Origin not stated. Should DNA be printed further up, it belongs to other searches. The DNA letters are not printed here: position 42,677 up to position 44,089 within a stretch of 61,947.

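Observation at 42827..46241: Four-gene operon (2-TM protein, P-loop NTPase, 59-aa Tyr/Ser/acidic repeat peptide, anSME-like radical SAM-SPASM enzyme) between CBASS and an AbiL-like module: candidate undescribed RiPP-type or defence system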

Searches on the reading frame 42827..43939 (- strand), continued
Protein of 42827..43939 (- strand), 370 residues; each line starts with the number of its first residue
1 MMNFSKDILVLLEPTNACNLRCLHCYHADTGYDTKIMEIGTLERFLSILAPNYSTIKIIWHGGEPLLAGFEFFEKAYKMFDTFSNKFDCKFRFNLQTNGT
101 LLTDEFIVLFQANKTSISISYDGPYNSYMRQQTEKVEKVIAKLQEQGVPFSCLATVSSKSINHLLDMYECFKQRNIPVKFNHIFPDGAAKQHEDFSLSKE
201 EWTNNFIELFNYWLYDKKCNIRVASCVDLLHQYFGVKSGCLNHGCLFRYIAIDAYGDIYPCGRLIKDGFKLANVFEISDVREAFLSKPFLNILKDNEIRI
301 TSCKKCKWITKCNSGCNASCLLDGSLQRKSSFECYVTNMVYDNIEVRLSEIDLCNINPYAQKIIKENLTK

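Call 49: search_protein_families(library=pfam, proteins=[L004:90-1904:+, L004:2036-3061:+, L004:3973-5259:+, L004:9506-12421:-, L004:12421-13095:-, L004:13260-14333:+, L005:38-1114:+, L005:1139-2950:+, L005:3450-4955:-, L005:9624-10565:-], max_evalue=0.01)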
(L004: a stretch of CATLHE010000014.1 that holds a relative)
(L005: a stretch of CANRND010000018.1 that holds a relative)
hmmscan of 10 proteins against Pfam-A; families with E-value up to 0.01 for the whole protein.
L004:90-1904:+ (604 aa): 2 families
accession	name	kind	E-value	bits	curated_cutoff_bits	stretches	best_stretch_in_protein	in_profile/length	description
PF13306.12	LRR_5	-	2.3e-90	299.5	27.7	5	48-172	3-126/127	BspA type Leucine rich repeat region (6 copies)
PF13855.12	LRR_8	-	1.4e-10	41.2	27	0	492-530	14-53/61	Leucine rich repeat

L004:2036-3061:+ (341 aa): 10 families
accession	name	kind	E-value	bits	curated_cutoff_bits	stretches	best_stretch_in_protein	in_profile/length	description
PF16363.11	GDP_Man_Dehyd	-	2.6e-60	205.1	27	1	4-322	1-329/332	GDP-mannose 4,6 dehydratase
PF01370.27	Epimerase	-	5e-58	196.8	20.9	1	3-262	1-240/240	NAD dependent epimerase/dehydratase family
PF01073.25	3Beta_HSD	-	5.3e-16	58.9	22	1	4-132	1-123/280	3-beta hydroxysteroid dehydrogenase/isomerase family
PF02719.21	Polysacc_synt_2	-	3.3e-15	56.5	20.2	1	3-183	1-173/293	Polysaccharide biosynthesis protein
PF13460.12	NAD_binding_10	-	2e-10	41.3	27.2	1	7-174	1-141/184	NAD(P)H-binding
PF04321.23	RmlD_sub_bind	-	2.2e-10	40.5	27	1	1-165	1-140/287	RmlD substrate binding domain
PF00106.31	adh_short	-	4.4e-09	36.5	26.6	1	3-132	3-144/195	short chain dehydrogenase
PF05368.20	NmrA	-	1.6e-08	34.9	27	1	2-125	4-107/298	NmrA-like family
PF08659.16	KR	-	1.1e-07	32.4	22.6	1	3-133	3-145/180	KR domain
PF07993.18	NAD_binding_4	-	1.8e-05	24.5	20.1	1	5-165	1-192/258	Male sterility protein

L004:3973-5259:+ (428 aa): 1 family
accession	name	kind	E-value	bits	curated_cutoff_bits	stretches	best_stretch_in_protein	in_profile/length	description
PF02674.22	Colicin_V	-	4.7e-12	46.5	29.3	2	5-55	2-52/144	Colicin V production protein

L004:9506-12421:- (971 aa): 28 families (the best 25 are shown)
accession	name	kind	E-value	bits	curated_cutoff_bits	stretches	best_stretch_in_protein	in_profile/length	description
PF07992.20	Pyr_redox_2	-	5.2e-31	108.6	26.1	1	497-792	2-291/291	Pyridine nucleotide-disulphide oxidoreductase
PF14691.11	Fer4_20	-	9.4e-21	74.2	25.8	1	393-476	24-110/113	Dihydroprymidine dehydrogenase domain II, 4Fe-4S cluster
PF00037.32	Fer4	-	1.1e-12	47.7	21.1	2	328-350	2-24/24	4Fe-4S binding domain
PF00070.33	Pyr_redox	-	2e-12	47.9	22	2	627-702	1-80/82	Pyridine nucleotide-disulphide oxidoreductase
PF13450.12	NAD_binding_8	-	3.4e-10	40.5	21.9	1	500-535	1-36/68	NAD(P)-binding Rossmann-like domain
PF13738.12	Pyr_redox_3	-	4.6e-10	39.7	30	2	604-776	143-305/305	Pyridine nucleotide-disulphide oxidoreductase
PF12837.12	Fer4_6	-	1e-08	35.2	25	2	327-349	2-24/24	4Fe-4S binding domain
PF01266.30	DAO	-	4.1e-08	33.6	27.9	1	497-532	1-44/353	FAD dependent oxidoreductase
PF12831.13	FAD_oxidored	-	9.1e-07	28.9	27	1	498-538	2-42/416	FAD dependent oxidoreductase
PF12838.12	Fer4_7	-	2.3e-06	28.4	27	3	333-408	1-51/52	4Fe-4S dicluster domain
PF12797.12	Fer4_2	-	2.5e-06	27.5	24.5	2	327-346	3-22/22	4Fe-4S binding domain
PF13187.11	Fer4_9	-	4.2e-06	27.1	27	0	877-901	1-25/52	4Fe-4S dicluster domain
PF13484.11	Fer4_16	-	1e-05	26.6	30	1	333-407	1-65/66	4Fe-4S double cluster binding domain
PF01946.23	Thi4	-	1.4e-05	24.9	26.2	1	497-560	19-82/235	Thi4 family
PF01262.27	AlaDh_PNT_C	-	6.8e-05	22.8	23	0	620-655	21-57/214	Alanine dehydrogenase/PNT, C-terminal domain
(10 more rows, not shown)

L004:12421-13095:- (224 aa): 4 families
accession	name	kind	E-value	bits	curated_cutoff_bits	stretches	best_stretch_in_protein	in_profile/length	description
PF02492.25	cobW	-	1.9e-20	73.6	20.7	1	38-196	5-179/180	CobW/HypB/UreG, nucleotide-binding domain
PF12631.12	MnmE_helical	-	0.0036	17.9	40.1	1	63-217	45-134/211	MnmE helical domain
PF00009.33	GTP_EFTU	-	0.0057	16.7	26.5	0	163-217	125-186/188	Elongation factor Tu GTP binding domain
PF01656.29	CbiA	-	0.0089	16.4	25.4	0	43-118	9-54/125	CobQ/CobB/MinD/ParA nucleotide binding domain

L004:13260-14333:+ (357 aa): 8 families
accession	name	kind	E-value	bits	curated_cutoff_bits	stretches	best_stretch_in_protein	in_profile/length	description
PF00535.33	Glycos_transf_2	-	2.7e-22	79.9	23.3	1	4-134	1-139/168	Glycosyl transferase family 2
PF13432.12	TPR_16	-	1.5e-05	25.8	32.7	1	261-295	28-63/65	Tetratricopeptide repeat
PF10111.15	Glyco_tranf_2_2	-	3.6e-05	23.8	27.3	1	9-102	8-112/276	Glycosyltransferase like family 2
PF13704.12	Glyco_tranf_2_4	-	5.7e-05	24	27.5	1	10-90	1-88/98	Glycosyl transferase family 2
PF13181.12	TPR_8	-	0.00038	20.8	25.7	0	264-295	2-33/34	Tetratricopeptide repeat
PF07719.23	TPR_2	-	0.00056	20.3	27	1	264-295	2-33/34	Tetratricopeptide repeat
PF13428.12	TPR_14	-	0.0011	19.9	23.5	0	191-221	1-32/44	Tetratricopeptide repeat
PF00515.34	TPR_1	-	0.0053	17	27.8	0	265-295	3-33/34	Tetratricopeptide repeat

L005:38-1114:+ (358 aa): 1 family
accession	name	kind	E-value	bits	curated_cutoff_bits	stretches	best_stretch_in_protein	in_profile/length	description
PF00528.27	BPD_transp_1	-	4.5e-06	26.9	26.4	1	160-286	7-135/184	Binding-protein-dependent transport system inner membrane component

L005:1139-2950:+ (603 aa): 1 family
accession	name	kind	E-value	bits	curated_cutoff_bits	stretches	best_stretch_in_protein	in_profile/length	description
PF03009.23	GDPD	-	2.8e-14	54.3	23.6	1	266-447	1-177/244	Glycerophosphoryl diester phosphodiesterase family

L005:3450-4955:- (501 aa): 0 families

L005:9624-10565:- (313 aa): 0 families

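Call 50: search_protein_families(library=padloc, proteins=[L004:90-1904:+, L004:2036-3061:+, L004:3973-5259:+, L004:9506-12421:-, L004:12421-13095:-, L004:13260-14333:+, L005:38-1114:+, L005:1139-2950:+, L005:3450-4955:-, L005:9624-10565:-], max_evalue=0.001)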
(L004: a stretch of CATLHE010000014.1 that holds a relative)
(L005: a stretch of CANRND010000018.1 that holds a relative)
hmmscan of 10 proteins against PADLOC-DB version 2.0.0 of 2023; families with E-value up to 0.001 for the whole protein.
L004:90-1904:+ (604 aa): 0 families

L004:2036-3061:+ (341 aa): 0 families

L004:3973-5259:+ (428 aa): 0 families

L004:9506-12421:- (971 aa): 1 family
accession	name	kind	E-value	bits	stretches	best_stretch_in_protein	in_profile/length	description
PDLC01086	C3a186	-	2.8e-06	24.9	1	497-534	2-39/384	"C-3?,4? desaturase"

L004:12421-13095:- (224 aa): 0 families

L004:13260-14333:+ (357 aa): 0 families

L005:38-1114:+ (358 aa): 0 families

L005:1139-2950:+ (603 aa): 0 families

L005:3450-4955:- (501 aa): 0 families

L005:9624-10565:- (313 aa): 1 family
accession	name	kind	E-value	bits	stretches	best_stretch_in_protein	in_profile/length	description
PDLC04294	PDC-M02A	-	0.00066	17.5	0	153-229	10-84/211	-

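Call 52: search_protein_families(library=pfam, proteins=[L003:1993-4104:+, L003:4092-5027:+, L003:9282-9953:+, L088:10673-11527:+, L088:11564-13045:+, L086:3528-4571:+, L086:9347-9802:+, L006:10491-11729:+, L006:12449-14173:+, L006:14229-16187:+], max_evalue=0.01)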
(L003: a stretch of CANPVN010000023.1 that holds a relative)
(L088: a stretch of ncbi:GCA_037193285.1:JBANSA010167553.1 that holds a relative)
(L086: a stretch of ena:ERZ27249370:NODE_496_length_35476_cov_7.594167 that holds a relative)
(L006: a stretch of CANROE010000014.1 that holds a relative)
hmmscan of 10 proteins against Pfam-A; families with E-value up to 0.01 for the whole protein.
L003:1993-4104:+ (703 aa): 1 family
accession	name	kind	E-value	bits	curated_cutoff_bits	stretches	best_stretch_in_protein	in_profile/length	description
PF07611.17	DUF1574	-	0.0042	16.9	29.1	1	514-621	138-241/342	Protein of unknown function (DUF1574)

L003:4092-5027:+ (311 aa): 1 family
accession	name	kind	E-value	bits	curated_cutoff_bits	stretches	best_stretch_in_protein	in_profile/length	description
PF07737.17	ATLF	-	0.00079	19.6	27.4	1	218-284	108-174/193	Anthrax toxin lethal factor, N- and C-terminal domain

L003:9282-9953:+ (223 aa): 3 families
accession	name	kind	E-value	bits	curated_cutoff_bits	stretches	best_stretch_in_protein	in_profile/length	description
PF14394.12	DUF4423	-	0.00028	21.2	30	1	145-207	17-77/165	Domain of unknown function (DUF4423)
PF09397.16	FtsK_gamma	-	0.004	17.3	30.6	0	154-200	7-53/63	Ftsk gamma domain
PF13601.12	HTH_34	-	0.0091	16.6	27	0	157-209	5-57/80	Winged helix DNA-binding domain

L088:10673-11527:+ (284 aa): 1 family
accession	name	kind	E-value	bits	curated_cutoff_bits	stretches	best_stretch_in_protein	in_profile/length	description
PF21434.3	TerS_N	-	0.005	17.3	27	0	243-262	25-44/50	Phage G20C small terminase, N-terminal domain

L088:11564-13045:+ (493 aa): 8 families
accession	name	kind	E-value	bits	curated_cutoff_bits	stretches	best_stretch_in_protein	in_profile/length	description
PF08238.18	Sel1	-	5.6e-77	251.9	30.7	7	362-397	1-36/36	Sel1 repeat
PF23310.1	TPR_27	-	3.2e-10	40.1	27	1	379-430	42-93/110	Plant tetratrico peptide repeats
PF13431.12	TPR_17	-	2.1e-06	28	24.4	0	323-338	10-25/34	Tetratricopeptide repeat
PF13306.12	LRR_5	-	2.5e-06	27.8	27.7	1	80-132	73-124/127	BspA type Leucine rich repeat region (6 copies)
PF13174.12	TPR_6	-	2.3e-05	25.2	26.3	0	364-387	2-24/33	Tetratricopeptide repeat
PF13432.12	TPR_16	-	0.00077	20.3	32.7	0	321-358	27-59/65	Tetratricopeptide repeat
PF20308.4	TPR-S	-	0.0012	19.8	27.6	0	384-478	4-84/102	Tetratricopeptide Repeats-Sensor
PF18602.6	Rap1a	-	0.0041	18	27.7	0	412-479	15-83/90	Rap1a immunity proteins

L086:3528-4571:+ (347 aa): 2 families
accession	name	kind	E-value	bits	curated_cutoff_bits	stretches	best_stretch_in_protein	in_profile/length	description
PF01841.26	Transglut_core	-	8.1e-05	23.3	23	1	182-278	11-107/108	Transglutaminase-like superfamily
PF14381.12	EDR1_CTR1_ARMC3_pept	-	0.0056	16.9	27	0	229-279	145-195/203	EDR1/CTR1/ARMC3, peptidase-like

L086:9347-9802:+ (151 aa): 0 families

L006:10491-11729:+ (412 aa): 4 families
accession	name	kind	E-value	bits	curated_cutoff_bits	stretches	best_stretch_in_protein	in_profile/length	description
PF22022.2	Phage_int_M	-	4.6e-11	43.3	27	1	151-234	9-91/96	Phage integrase central domain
PF14659.12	Phage_int_SAM_3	-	2.8e-10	40.7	22.6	1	143-197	2-55/58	Phage integrase, N-terminal SAM-like domain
PF02899.23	Phage_int_SAM_1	-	0.00059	20.5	22.3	1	145-223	3-80/83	Phage integrase, N-terminal SAM-like domain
PF00589.27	Phage_integrase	-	0.0029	17.8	27.1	0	249-288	3-46/172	Phage integrase family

L006:12449-14173:+ (574 aa): 2 families
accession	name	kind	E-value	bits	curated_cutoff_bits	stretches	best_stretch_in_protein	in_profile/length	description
PF02690.20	Na_Pi_cotrans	-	1.2e-49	168.3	29.1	2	30-167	2-136/137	Na+/Pi-cotransporter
PF01895.24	PhoU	-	6.7e-15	55.7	23.5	2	487-569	3-88/89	PhoU domain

L006:14229-16187:+ (652 aa): 3 families
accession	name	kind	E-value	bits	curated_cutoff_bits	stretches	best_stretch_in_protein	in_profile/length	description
PF22848.2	ASD1_dom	-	2e-53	181.9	22.2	1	210-469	3-239/239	Alpha-L-arabinofuranosidase 1 domain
PF06964.18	Alpha-L-AF_C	-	3.1e-28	99.5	27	1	466-644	1-165/165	Alpha-L-arabinofuranosidase C-terminal domain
PF02018.23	CBM_4_9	-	4.4e-06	27.5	25.9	1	36-179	2-131/136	Carbohydrate binding domain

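Call 53: search_solved_structures(query=window:42827-43939:-, max_evalue=0.00001)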
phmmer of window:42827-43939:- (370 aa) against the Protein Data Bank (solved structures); distinct sequences matched with E-value up to 0.00001: 4.
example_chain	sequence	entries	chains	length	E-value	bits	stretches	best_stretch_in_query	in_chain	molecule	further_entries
4k36_A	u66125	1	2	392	4.4e-29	105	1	10-318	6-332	Anaerobic sulfatase-maturating enzyme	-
4k37_A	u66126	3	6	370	4.6e-29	104.9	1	10-318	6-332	Anaerobic sulfatase-maturating enzyme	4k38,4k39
5wgg_A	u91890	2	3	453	1.5e-14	57.2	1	12-125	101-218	Radical SAM domain protein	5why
9gm3_A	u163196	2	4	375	1.7e-14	57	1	11-316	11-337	ChlB radical SAM domain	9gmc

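Call 57: find_encoding_contigs(protein=P0012, flank=9000, max_places=2)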
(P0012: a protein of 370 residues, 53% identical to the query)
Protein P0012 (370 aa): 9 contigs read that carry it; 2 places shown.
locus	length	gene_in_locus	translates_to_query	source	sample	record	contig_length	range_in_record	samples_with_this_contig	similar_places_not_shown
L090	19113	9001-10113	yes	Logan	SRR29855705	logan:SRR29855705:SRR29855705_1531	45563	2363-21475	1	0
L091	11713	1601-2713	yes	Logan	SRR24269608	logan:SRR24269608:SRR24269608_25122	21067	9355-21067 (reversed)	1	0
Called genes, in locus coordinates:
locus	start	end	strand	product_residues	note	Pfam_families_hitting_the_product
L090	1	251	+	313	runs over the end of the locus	PF00480:ROK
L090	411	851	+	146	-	PF00465:Fe-ADH, PF13685:Fe-ADH_2 (weak)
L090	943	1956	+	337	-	PF00106:adh_short, PF01073:3Beta_HSD, PF01370:Epimerase, PF02719:Polysacc_synt_2, PF04321:RmlD_sub_bind, PF05368:NmrA (faint), PF13460:NAD_binding_10 (weak), PF16363:GDP_Man_Dehyd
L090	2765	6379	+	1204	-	PF20693:YobI-ATPase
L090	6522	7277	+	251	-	-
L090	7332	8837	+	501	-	-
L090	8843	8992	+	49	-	-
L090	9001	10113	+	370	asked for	PF04055:Radical_SAM, PF13353:Fer4_12 (faint), PF13186:SPASM (weak)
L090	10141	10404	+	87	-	-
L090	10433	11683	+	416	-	PF00817:IMS, PF21999:IMS_HHH_1 (faint), PF11799:IMS_C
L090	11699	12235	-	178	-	PF02586:SRAP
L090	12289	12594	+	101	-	PF00581:Rhodanese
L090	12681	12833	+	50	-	-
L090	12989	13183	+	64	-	PF13443:HTH_26 (faint)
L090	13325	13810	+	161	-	PF12844:HTH_19, PF13560:HTH_31, PF01381:HTH_3, PF13443:HTH_26 (weak)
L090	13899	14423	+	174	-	-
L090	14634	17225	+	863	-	PF09479:Flg_new (faint), PF18998:Flg_new_2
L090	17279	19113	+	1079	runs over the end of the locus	PF13306:LRR_5, PF09479:Flg_new (weak)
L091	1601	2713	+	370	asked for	PF04055:Radical_SAM, PF13353:Fer4_12 (faint), PF13186:SPASM (weak)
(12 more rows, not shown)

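Call 58: find_encoding_contigs(protein=P0041, flank=9000, max_places=2)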
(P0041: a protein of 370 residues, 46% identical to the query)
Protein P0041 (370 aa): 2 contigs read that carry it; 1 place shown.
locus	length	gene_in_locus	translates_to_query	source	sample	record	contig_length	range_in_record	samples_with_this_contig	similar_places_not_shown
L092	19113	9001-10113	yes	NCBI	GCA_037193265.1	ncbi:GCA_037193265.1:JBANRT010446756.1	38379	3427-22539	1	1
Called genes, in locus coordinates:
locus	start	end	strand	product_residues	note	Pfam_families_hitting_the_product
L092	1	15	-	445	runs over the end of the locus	PF14284:PcfJ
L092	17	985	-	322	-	PF14058:PcfK (weak), PF01624:MutS_I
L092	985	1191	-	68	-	-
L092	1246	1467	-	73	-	-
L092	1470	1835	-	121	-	-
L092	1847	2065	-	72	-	-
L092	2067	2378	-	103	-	-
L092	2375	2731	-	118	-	-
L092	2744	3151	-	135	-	-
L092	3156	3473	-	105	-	-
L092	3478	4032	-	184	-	PF07275:ArdA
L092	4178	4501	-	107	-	PF14216:DUF4326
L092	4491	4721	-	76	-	-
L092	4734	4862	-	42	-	-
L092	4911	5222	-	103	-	-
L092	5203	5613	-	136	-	-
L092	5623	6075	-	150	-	-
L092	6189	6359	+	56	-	-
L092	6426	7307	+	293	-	-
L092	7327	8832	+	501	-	-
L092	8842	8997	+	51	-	-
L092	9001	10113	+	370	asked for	PF04055:Radical_SAM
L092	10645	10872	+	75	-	-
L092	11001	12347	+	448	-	-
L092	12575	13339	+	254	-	-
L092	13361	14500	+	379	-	-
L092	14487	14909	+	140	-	-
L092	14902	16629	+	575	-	-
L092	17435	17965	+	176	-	-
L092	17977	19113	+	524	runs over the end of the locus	PF12161:HsdM_N, PF13847:Methyltransf_31 (faint), PF02384:N6_Mtase, PF01170:UPF0020 (weak)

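Call 59: find_encoding_contigs(protein=P0044, flank=9000, max_places=2)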
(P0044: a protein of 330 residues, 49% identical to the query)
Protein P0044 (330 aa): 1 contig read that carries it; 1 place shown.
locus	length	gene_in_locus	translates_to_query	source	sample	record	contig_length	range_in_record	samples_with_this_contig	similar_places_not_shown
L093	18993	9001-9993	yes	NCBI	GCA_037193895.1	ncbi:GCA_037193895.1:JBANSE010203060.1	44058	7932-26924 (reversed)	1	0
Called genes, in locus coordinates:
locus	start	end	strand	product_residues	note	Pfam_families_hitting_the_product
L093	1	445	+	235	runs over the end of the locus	PF00702:Hydrolase, PF13419:HAD_2, PF13242:Hydrolase_like (weak)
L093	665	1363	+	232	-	PF00092:VWA (weak), PF13519:VWA_2 (weak), PF25106:VWA_4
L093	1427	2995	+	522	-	PF00069:Pkinase, PF07714:PK_Tyr_Ser-Thr (weak), PF06293:Kdo (faint)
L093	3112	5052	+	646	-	-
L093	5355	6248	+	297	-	-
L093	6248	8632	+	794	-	-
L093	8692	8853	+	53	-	-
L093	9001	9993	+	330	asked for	PF04055:Radical_SAM (weak), PF13186:SPASM (weak)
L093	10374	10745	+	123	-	PF00164:Ribosom_S12_S23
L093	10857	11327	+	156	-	PF00177:Ribosomal_S7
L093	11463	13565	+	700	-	PF00009:GTP_EFTU, PF03144:GTP_EFTU_D2, PF22042:EF-G_D2, PF14492:EFG_III, PF16658:RF3_C (weak), PF03764:EFG_IV, PF00679:EFG_C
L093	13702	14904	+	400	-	PF00009:GTP_EFTU, PF03144:GTP_EFTU_D2, PF03143:GTP_EFTU_D3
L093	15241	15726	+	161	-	PF01047:MarR (weak), PF12802:MarR_2 (weak)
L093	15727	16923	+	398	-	PF00465:Fe-ADH, PF13685:Fe-ADH_2, PF25137:ADH_Fe_C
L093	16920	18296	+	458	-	PF00171:Aldedh, PF05893:LuxC (weak)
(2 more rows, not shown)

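Call 60: find_encoding_contigs(protein=P0031, flank=9000, max_places=2)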
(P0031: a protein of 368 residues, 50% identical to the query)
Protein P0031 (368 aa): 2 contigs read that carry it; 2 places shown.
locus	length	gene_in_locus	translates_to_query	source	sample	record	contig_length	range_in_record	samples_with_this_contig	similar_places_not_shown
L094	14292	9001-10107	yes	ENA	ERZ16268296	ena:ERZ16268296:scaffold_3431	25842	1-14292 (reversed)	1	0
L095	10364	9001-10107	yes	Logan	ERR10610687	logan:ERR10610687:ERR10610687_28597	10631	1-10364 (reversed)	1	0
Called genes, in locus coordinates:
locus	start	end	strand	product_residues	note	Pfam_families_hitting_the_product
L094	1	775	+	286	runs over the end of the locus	-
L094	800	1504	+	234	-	PF00092:VWA, PF13519:VWA_2 (weak), PF25106:VWA_4 (faint)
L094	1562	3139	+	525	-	PF00069:Pkinase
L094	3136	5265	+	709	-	-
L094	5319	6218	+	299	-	-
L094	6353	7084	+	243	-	-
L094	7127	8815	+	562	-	-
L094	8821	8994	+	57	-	-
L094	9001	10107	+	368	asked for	PF04055:Radical_SAM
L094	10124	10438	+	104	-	-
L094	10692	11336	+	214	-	-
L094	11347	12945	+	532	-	PF02534:T4SS-DNA_transf, PF10412:TrwB_AAD_bind, PF12696:TraG-D_C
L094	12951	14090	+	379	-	-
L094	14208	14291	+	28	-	?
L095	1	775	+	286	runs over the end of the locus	-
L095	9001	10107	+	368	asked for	PF04055:Radical_SAM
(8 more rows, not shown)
